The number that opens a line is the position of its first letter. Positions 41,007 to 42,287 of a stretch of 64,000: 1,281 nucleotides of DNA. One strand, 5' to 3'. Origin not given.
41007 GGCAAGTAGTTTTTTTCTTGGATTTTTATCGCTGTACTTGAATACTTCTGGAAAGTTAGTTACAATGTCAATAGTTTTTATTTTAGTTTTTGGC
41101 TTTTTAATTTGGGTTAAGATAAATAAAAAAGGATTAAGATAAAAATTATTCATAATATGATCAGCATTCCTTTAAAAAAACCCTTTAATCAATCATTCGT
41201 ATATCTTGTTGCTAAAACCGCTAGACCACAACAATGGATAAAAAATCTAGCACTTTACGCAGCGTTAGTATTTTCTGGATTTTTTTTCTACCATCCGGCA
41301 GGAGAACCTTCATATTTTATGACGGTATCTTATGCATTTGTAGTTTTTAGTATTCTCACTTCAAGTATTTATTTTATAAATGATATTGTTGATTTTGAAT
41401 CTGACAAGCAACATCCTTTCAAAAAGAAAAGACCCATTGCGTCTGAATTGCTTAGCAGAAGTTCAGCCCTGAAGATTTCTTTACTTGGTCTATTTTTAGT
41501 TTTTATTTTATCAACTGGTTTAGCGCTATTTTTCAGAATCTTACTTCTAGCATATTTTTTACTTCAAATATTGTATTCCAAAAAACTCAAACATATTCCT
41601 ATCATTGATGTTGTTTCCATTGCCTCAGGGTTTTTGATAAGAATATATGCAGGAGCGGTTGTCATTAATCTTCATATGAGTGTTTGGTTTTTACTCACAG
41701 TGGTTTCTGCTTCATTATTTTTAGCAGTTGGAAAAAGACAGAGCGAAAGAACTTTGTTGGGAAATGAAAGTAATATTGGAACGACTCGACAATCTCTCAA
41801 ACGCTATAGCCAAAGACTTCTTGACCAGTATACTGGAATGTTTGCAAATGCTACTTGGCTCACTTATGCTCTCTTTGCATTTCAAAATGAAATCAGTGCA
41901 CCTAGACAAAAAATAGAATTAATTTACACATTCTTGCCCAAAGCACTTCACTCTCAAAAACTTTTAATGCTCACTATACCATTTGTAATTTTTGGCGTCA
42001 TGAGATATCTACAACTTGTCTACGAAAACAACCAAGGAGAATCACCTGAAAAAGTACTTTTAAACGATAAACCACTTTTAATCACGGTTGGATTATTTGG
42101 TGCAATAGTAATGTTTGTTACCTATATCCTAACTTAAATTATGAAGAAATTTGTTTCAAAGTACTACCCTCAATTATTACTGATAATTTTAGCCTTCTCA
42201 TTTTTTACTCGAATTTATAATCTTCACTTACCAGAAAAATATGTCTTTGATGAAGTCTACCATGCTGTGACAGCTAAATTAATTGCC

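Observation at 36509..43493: Lipid-linked glycan cluster: processive GT2, WecA-like initiator, DPPR-synthase-like UbiA enzyme and two GT-C transferases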

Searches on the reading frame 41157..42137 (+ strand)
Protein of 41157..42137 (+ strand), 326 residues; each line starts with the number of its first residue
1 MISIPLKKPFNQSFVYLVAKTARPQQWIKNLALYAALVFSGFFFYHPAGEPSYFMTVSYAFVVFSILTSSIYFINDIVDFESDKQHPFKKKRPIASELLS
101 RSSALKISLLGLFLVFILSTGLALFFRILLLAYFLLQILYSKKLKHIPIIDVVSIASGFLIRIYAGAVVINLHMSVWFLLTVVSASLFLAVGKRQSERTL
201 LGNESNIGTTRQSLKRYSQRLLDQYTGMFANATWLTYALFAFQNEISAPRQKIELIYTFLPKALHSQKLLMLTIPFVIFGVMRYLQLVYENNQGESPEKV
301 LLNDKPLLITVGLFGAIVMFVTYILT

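Call 4: search_protein_families(library=pfam, proteins=[window:41157-42137:+], max_evalue=0.01)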
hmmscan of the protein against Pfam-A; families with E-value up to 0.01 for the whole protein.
window:41157-42137:+ (326 aa): 1 family
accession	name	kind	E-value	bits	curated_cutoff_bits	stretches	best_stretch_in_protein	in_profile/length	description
PF01040.23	UbiA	-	2e-18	67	34.2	1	38-193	5-159/250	UbiA prenyltransferase family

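Call 5: search_protein_families(library=ncbifam, proteins=[window:41157-42137:+], max_evalue=0.01)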
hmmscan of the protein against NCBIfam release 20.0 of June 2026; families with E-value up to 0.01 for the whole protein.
window:41157-42137:+ (326 aa): 14 families
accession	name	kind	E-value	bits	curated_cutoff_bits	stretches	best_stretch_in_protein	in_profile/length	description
NF008977.0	PRK12324.1-2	equivalog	3.3e-61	207.3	234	1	19-323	6-288/297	decaprenyl-phosphate phosphoribosyltransferase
NF008978.0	PRK12324.1-4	equivalog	5.1e-60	203.1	207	1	18-323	35-320/322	decaprenyl-phosphate phosphoribosyltransferase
NF008976.0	PRK12324.1-1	equivalog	1.8e-44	152.4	474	1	12-307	15-288/306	decaprenyl-phosphate phosphoribosyltransferase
NF006088.0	PRK08238.1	equivalog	5.7e-41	140.7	351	1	15-262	192-434/482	UbiA family prenyltransferase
NF009523.0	PRK12884.1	equivalog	3.9e-11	42.7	269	1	57-182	39-162/279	prenyltransferase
NF009522.0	PRK12883.1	equivalog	3e-08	33.5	353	1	57-170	39-150/279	geranylgeranylglycerol-phosphate geranylgeranyltransferase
TIGR01475.1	ubiA_other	subfamily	2.6e-06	27.1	180.8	1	38-188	21-170/282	UbiA-like polyprenyltransferase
TIGR01473.1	cyoE_ctaB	equivalog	2.7e-06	27.4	210.3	1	35-153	16-135/281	heme o synthase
NF009521.0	PRK12882.1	equivalog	2.9e-06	26.7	296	1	54-182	38-168/280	geranylgeranylglycerol-phosphate geranylgeranyltransferase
NF009516.0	PRK12875.1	equivalog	9.7e-05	21.6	205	1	14-155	17-157/292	prenyltransferase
NF009514.0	PRK12873.1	equivalog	0.00012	21.5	246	1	37-188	29-184/297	4-hydroxybenzoate polyprenyltransferase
TIGR01474.1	ubiA_proteo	equivalog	0.00014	21.4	275.45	1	60-180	45-167/282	4-hydroxybenzoate octaprenyltransferase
NF009608.0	PRK13105.1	equivalog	0.00051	19.3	217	1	14-181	8-173/291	prenyltransferase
NF035940.1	prenyl_rel_EboC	equivalog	0.0016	17.9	250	1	62-155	46-137/292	UbiA-like protein EboC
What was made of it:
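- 41157..42137 (+): UbiA-superfamily polyprenyl-phosphate 5-phosphoribosyltransferase, homologous to Rv3806c / DPPR synthase / PPPRS. The named non-DPPR prenyltransferase models score 43 bits or less, and the generic NF006088 scores 141 (call 5).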

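Call 9: find_homologous_proteins(query=window:41157-42137:+, max_evalue=1e-10)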
Query window:41157-42137:+ (326 aa): 5244 proteins with E <= 1e-10 among 8000 candidates; the best 120 are listed.
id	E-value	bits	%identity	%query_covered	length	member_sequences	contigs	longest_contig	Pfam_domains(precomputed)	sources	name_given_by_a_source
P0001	1.9e-203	693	100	100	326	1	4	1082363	PF01040.24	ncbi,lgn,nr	ncbi:MAG: UbiA prenyltransferase family protein [Pseudomonadales bacterium]|nr:UbiA prenyltransferas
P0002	5.6e-157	540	79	98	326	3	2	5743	PF01040.24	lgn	-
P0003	1.5e-155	535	79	97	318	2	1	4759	PF01040.24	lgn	-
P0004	8.8e-155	533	78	97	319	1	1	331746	PF01040.24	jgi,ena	jgi:decaprenyl-phosphate phosphoribosyltransferase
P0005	6.2e-154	530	78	97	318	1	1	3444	PF01040.24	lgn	-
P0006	6.3e-154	530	78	97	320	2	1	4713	PF01040.24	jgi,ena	-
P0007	7.0e-153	527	78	97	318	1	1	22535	PF01040.24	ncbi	-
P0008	7.1e-153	527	79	97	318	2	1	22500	PF01040.24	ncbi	-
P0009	7.1e-152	523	77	97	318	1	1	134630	PF01040.24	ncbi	-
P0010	7.0e-151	520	77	97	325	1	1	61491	PF01040.24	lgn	-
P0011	6.3e-149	514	74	98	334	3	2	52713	PF01040.24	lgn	-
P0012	6.5e-148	510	76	97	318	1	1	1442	PF01040.24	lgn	-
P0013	1.3e-147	509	73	98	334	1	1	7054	PF01040.24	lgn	-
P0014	1.3e-147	509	74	97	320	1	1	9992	PF01040.24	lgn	-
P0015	1.5e-147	509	73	97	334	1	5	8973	PF01040.24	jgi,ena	-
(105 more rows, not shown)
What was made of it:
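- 41157..42137 (+): Public annotation: homologues are named decaprenyl-phosphate phosphoribosyltransferase by NCBI and JGI (call 9).
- JGI's automatic label for several homologues is '4-hydroxybenzoate polyprenyltransferase' (call 9).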

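Call 12: find_encoding_contigs(protein=P0001, flank=10000, max_places=3)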
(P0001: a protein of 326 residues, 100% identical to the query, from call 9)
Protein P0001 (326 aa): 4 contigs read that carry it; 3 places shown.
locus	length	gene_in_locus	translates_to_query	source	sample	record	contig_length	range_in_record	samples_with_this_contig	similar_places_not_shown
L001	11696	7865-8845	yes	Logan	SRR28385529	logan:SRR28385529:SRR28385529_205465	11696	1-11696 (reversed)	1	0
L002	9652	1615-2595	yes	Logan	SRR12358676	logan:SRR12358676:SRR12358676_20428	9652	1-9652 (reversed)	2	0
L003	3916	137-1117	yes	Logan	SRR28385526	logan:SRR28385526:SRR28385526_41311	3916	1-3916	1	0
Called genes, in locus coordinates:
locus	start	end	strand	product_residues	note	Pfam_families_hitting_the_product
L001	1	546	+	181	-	?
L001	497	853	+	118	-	PF01371:Trp_repressor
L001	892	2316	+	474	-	PF00133:tRNA-synt_1, PF01406:tRNA-synt_1e (weak), PF09334:tRNA-synt_1g, PF00133:tRNA-synt_1, PF01406:tRNA-synt_1e (weak)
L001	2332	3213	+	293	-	PF01026:TatD_DNase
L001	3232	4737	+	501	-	PF13632:Glyco_trans_2_3 (weak)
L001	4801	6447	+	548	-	-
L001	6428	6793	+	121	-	-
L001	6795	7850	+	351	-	PF00953:Glycos_transf_4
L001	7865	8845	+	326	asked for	PF01040:UbiA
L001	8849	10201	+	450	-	PF02366:PMT, PF13231:PMT_2, PF16192:PMT_4TMC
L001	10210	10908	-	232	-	-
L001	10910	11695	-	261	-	?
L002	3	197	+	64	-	?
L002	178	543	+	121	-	-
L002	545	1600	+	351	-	PF00953:Glycos_transf_4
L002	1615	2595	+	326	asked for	PF01040:UbiA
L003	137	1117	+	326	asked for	PF01040:UbiA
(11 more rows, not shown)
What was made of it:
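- Checked: Two small corrections come from public gene calls on identical contigs (call 12).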

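Call 13: search_solved_structures(query=window:41157-42137:+, max_evalue=0.001, show_alignments=1)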
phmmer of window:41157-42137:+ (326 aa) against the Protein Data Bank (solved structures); distinct sequences matched with E-value up to 0.001: 2.
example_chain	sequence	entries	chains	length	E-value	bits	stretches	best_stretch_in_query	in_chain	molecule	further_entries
8j8j_D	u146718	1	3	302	6.3e-34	121.2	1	14-245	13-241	Decaprenyl-phosphate phosphoribosyltransferase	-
8j8k_A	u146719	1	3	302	5.4e-25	91.8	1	14-245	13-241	Decaprenyl-phosphate phosphoribosyltransferase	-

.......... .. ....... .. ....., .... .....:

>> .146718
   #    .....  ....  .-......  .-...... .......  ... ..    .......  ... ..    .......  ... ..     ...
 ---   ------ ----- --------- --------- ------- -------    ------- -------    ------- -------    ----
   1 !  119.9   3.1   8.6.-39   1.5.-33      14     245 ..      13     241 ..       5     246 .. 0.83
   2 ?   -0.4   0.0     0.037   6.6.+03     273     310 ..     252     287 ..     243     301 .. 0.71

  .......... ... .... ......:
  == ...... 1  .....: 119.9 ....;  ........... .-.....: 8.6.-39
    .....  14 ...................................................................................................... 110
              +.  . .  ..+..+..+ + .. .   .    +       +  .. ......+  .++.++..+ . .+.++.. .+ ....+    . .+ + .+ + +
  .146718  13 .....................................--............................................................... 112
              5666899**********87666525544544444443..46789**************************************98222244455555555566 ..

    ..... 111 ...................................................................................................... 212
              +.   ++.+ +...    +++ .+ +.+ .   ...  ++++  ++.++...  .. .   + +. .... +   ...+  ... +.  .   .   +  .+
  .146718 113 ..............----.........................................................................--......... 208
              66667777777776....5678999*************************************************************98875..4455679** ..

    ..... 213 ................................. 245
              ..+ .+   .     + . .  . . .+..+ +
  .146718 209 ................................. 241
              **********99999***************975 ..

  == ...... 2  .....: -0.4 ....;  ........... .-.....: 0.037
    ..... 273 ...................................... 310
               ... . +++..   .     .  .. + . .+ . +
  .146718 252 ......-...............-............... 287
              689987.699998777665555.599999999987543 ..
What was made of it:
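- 41157..42137 (+): Solved relatives: the only PDB hits are Rv3806c 8j8j/8j8k, E 6e-34 (call 13).
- On DPPR synthase / PPPRS subgroup of the UbiA superfamily: The motif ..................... aligns to Rv3806c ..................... (call 13).
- Closest known: Mycobacterium tuberculosis Rv3806c. Different: Identity is only moderate (phmmer E 6e-34 over 232 aligned residues, call 13).
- Its only solved relative is Rv3806c (call 13).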

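Call 15: find_related_loci(query=window:41157-42137:+, collection=genome_contigs, flank=8000)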
Query window:41157-42137:+ (326 aa) in genome_contigs; peptide patterns used: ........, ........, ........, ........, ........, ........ (x = any residue, [..] = any of these).
424 stretches matched a pattern; 358 encode a relative of the query (tblastn E <= 1e-3); the best 80 are kept; 80 distinct loci.
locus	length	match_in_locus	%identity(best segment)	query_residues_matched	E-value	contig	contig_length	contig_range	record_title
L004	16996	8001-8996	73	8-326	2e-161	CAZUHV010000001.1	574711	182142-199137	MAG TPA_asm: uncultured Pseudomonadales bacterium isolate binchicken_co277_32 genome assembly, contig: NODE_12_length_57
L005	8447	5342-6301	78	7-326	6e-161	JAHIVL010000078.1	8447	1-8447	MAG: Patescibacteria group bacterium isolate MM_PC_MetaG.mb.79 MM_PC_MetaG.mb.79_k141_1400402, whole genome shotgun sequ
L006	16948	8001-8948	78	11-326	3e-160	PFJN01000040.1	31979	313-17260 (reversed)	MAG: Candidatus Pacebacteria bacterium CG_4_10_14_3_um_filter_34_15 CG_4_10_14_3_um_filter_scaffold_531_c, whole genome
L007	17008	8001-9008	73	4-326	6e-159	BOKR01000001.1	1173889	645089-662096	MAG: Patescibacteria group bacterium BroJett025 DNA, sequence1, whole genome shotgun sequence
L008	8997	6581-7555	74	15-326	2e-156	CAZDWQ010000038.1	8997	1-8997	MAG TPA_asm: uncultured Pseudomonadales bacterium isolate SRP192515_co1_182 genome assembly, contig: NODE_7815_length_89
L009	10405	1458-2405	78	11-326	2e-155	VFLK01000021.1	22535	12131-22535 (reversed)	MAG: Candidatus Paceibacterota bacterium isolate Bin_61_66 c_000004814593, whole genome shotgun sequence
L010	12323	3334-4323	72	10-326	4e-155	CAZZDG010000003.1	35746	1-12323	MAG TPA_asm: uncultured Pseudomonadales bacterium isolate binchicken_co321_113 genome assembly, contig: NODE_402_length_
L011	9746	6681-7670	70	2-326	6e-149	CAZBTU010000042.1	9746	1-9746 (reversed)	MAG TPA_asm: uncultured Pseudomonadales bacterium isolate SRP286056_co2_100 genome assembly, contig: NODE_11777_length_9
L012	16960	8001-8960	69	9-326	9e-149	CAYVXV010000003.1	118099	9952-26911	MAG TPA_asm: uncultured Pseudomonadales bacterium isolate SRP193661_co2_36 genome assembly, contig: NODE_109_length_1180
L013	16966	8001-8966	70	7-326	2e-148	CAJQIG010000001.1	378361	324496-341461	uncultured Patescibacteria group bacterium isolate 0.2_20180412_Bin_MAXBIN_228_sub_1 genome assembly, contig: c_00000000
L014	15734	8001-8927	73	17-323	5e-147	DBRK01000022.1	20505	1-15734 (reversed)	MAG TPA_asm: Patescibacteria group bacterium UBA1370 UBA1370_contig_6418, whole genome shotgun sequence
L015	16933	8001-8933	71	18-326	2e-146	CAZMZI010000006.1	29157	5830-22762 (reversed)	MAG TPA_asm: uncultured Pseudomonadales bacterium isolate SRP192515_co1_162 genome assembly, contig: NODE_1402_length_29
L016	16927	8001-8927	71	20-326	6e-144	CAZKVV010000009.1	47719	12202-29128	MAG TPA_asm: uncultured Pseudomonadales bacterium isolate SRP286056_co2_531 genome assembly, contig: NODE_838_length_477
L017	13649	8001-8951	68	11-326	3e-143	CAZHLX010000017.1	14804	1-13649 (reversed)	MAG TPA_asm: uncultured Pseudomonadales bacterium isolate SRP167671_co2_247 genome assembly, contig: NODE_5327_length_14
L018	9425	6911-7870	69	8-326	5e-143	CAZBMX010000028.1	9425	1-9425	MAG TPA_asm: uncultured Pseudomonadales bacterium isolate SRP192515_co1_124 genome assembly, contig: NODE_7342_length_94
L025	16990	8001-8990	66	2-326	9e-139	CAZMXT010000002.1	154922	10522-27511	MAG TPA_asm: uncultured Pseudomonadales bacterium isolate SRP128246_co1_515 genome assembly, contig: NODE_26_length_1549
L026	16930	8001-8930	69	17-326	3e-138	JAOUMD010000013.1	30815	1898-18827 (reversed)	MAG: Candidatus Paceibacterota bacterium isolate 8_1_July_SF_Bin25 8_1_July_SF_Bin25_scaffold_389_c1, whole genome shotg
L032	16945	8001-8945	66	12-324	6e-137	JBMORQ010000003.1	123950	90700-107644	MAG: Patescibacteria group bacterium isolate Betzabe_MAG184 MAG184_3, whole genome shotgun sequence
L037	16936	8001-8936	67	14-323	1e-133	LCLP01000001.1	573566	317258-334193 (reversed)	MAG: Candidatus Pacebacteria bacterium GW2011_GWA1_46_10 UX28_C0001, whole genome shotgun sequence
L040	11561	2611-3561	64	11-325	1e-131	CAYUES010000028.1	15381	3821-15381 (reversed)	MAG TPA_asm: uncultured Pseudomonadales bacterium isolate SRP329715_co2_11 genome assembly, contig: NODE_7318_length_153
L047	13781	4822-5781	63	11-325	8e-130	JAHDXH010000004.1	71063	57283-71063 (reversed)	MAG: Patescibacteria group bacterium isolate PAT3 NODE_967_length_71063_cov_6.512773, whole genome shotgun sequence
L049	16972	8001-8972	62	13-325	3e-129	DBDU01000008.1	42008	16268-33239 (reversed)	MAG TPA_asm: Patescibacteria group bacterium UBA924 UBA924_contig_315, whole genome shotgun sequence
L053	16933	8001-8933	63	15-325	1e-125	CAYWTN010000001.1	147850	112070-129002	MAG TPA_asm: uncultured Pseudomonadales bacterium isolate SRP344714_co1_151 genome assembly, contig: NODE_241_length_147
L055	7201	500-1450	61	7-324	2e-124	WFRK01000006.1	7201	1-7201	MAG: Candidatus Microgenomates bacterium isolate S014_60 k151_11272, whole genome shotgun sequence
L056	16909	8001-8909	63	16-324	3e-124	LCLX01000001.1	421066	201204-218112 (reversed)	MAG: Microgenomates group bacterium GW2011_GWC1_46_15 UX36_C0001, whole genome shotgun sequence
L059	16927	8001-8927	63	11-325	1e-123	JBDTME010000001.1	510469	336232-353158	MAG: Patescibacteria group bacterium isolate cluster3_bin.119 NODE_5_length_510469_cov_14.881851, whole genome shotgun s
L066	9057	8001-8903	64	15-320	1e-119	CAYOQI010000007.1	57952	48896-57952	MAG TPA_asm: uncultured Pseudomonadales bacterium isolate SRP286056_co1_770 genome assembly, contig: NODE_496_length_579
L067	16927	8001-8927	61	20-325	2e-118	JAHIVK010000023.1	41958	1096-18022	MAG: Patescibacteria group bacterium isolate MM_PC_MetaG.mb.77 MM_PC_MetaG.mb.77_k141_540711, whole genome shotgun seque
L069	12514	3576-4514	60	12-325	3e-118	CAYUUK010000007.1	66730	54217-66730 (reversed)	MAG TPA_asm: uncultured Pseudomonadales bacterium isolate SRP141376_co5_90 genome assembly, contig: NODE_883_length_6673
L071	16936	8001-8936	59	15-323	3e-117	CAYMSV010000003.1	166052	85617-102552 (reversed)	MAG TPA_asm: uncultured Pseudomonadales bacterium isolate SRP241326_co1_55 genome assembly, contig: NODE_142_length_1660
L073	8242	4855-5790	59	15-323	2e-117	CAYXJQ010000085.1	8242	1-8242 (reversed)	MAG TPA_asm: uncultured Pseudomonadales bacterium isolate SRP067234_co1_163 genome assembly, contig: k99_518153, whole g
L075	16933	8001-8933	59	16-325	4e-115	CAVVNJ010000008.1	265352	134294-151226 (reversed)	MAG: Candidatus Woesebacteria bacterium isolate MFD05674.bin.2.125 genome assembly, contig: contig_20830, whole genome s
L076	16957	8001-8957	59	6-323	2e-115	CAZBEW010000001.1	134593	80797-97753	MAG TPA_asm: uncultured Pseudomonadales bacterium isolate SRP294416_co3_632 genome assembly, contig: NODE_45_length_1345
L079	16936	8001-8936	61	15-323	4e-114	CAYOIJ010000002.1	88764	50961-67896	MAG TPA_asm: uncultured Pseudomonadales bacterium isolate binchicken_co45_383 genome assembly, contig: NODE_220_length_8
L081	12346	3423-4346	58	15-326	1e-112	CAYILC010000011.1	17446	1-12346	MAG TPA_asm: uncultured Pseudomonadales bacterium isolate ERP119705_co23_558 genome assembly, contig: NODE_3009_length_1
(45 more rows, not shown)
